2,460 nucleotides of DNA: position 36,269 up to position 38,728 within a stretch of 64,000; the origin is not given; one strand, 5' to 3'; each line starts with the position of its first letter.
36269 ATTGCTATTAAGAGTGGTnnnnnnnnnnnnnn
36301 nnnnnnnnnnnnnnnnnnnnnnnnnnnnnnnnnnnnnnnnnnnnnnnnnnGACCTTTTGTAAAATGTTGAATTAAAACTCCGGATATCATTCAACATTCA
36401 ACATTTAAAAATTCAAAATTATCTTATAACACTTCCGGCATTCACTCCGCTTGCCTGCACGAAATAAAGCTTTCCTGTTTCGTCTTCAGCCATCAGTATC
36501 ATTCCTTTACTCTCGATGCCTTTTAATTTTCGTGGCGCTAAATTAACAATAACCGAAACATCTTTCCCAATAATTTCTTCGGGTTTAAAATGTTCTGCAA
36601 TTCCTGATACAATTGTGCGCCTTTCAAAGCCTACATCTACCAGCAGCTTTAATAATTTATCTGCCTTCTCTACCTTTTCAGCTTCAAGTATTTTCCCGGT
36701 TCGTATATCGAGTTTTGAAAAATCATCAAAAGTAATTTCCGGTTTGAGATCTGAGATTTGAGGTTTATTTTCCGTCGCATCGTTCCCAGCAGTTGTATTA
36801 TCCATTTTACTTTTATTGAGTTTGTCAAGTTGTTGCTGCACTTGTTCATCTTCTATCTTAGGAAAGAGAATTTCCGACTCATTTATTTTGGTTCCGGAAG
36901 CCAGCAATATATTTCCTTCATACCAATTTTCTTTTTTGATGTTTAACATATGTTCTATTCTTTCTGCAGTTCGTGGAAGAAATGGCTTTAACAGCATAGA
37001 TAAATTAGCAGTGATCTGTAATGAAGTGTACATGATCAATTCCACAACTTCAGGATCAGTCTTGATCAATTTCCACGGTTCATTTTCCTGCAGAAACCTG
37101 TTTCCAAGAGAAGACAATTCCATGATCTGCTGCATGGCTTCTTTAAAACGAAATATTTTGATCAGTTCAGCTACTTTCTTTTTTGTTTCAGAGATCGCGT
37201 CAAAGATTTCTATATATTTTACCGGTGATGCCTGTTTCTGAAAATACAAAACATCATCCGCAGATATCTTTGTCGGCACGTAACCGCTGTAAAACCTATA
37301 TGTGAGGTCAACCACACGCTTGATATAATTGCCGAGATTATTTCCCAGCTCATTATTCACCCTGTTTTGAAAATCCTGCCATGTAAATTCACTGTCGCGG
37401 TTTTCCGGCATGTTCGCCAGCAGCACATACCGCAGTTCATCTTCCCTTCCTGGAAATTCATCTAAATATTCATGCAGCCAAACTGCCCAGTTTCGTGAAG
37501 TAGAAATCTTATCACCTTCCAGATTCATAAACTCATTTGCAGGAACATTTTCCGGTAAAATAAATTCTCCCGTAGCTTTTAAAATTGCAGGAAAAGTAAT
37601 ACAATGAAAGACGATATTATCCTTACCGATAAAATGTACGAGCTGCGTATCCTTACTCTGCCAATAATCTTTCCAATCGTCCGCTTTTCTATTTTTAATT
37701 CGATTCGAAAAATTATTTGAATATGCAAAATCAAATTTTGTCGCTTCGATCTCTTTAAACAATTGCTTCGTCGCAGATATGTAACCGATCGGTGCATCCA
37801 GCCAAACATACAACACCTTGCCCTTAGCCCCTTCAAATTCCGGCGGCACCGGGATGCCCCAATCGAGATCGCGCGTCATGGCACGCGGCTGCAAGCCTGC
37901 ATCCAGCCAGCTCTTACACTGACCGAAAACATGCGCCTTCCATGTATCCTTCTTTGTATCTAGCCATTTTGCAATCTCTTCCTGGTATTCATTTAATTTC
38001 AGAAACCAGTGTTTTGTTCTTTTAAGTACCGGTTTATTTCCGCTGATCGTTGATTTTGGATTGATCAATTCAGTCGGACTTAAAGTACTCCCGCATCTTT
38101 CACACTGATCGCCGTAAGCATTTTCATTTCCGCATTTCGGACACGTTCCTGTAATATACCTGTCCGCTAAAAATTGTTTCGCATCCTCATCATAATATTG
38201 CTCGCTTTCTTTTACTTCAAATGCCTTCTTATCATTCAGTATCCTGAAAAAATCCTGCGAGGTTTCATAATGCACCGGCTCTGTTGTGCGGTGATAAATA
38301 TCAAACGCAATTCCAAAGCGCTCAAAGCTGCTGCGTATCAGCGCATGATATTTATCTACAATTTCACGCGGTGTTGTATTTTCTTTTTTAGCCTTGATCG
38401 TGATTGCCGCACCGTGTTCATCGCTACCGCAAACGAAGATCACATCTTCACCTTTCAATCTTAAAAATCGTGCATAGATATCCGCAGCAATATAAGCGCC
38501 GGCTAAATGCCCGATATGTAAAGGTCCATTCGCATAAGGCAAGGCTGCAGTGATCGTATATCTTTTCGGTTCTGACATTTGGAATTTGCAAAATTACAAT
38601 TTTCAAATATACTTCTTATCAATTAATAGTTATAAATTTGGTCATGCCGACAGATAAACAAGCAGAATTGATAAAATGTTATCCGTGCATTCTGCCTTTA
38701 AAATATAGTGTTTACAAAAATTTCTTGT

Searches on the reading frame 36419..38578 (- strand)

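Call 82: search_protein_families(library=pfam, proteins=[window:36419-38578:-], max_evalue=0.001)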
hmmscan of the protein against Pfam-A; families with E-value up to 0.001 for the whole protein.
window:36419-38578:- (719 aa): 6 families
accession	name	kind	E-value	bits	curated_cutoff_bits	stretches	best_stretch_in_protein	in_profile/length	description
PF09334.17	tRNA-synt_1g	-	2.2e-157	524.3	20.1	1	8-422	2-390/391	tRNA synthetases class I (M)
PF01588.26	tRNA_bind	-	1.1e-25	90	27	1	625-703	1-81/96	Putative tRNA binding domain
PF19303.5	Anticodon_3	-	7.7e-18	65.2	23.5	1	462-585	18-145/152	Anticodon binding domain of methionyl tRNA ligase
PF00133.28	tRNA-synt_1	-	5.3e-14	52.2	22.7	1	5-255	23-254/414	tRNA synthetases class I (I, L, M and V)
PF08264.19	Anticodon_1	-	1.1e-06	29.1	25.1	1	459-561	5-103/148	Anticodon-binding domain of tRNA ligase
PF01406.26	tRNA-synt_1e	-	2.8e-06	27.4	27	1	19-134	22-136/301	tRNA synthetases class I (C) catalytic domain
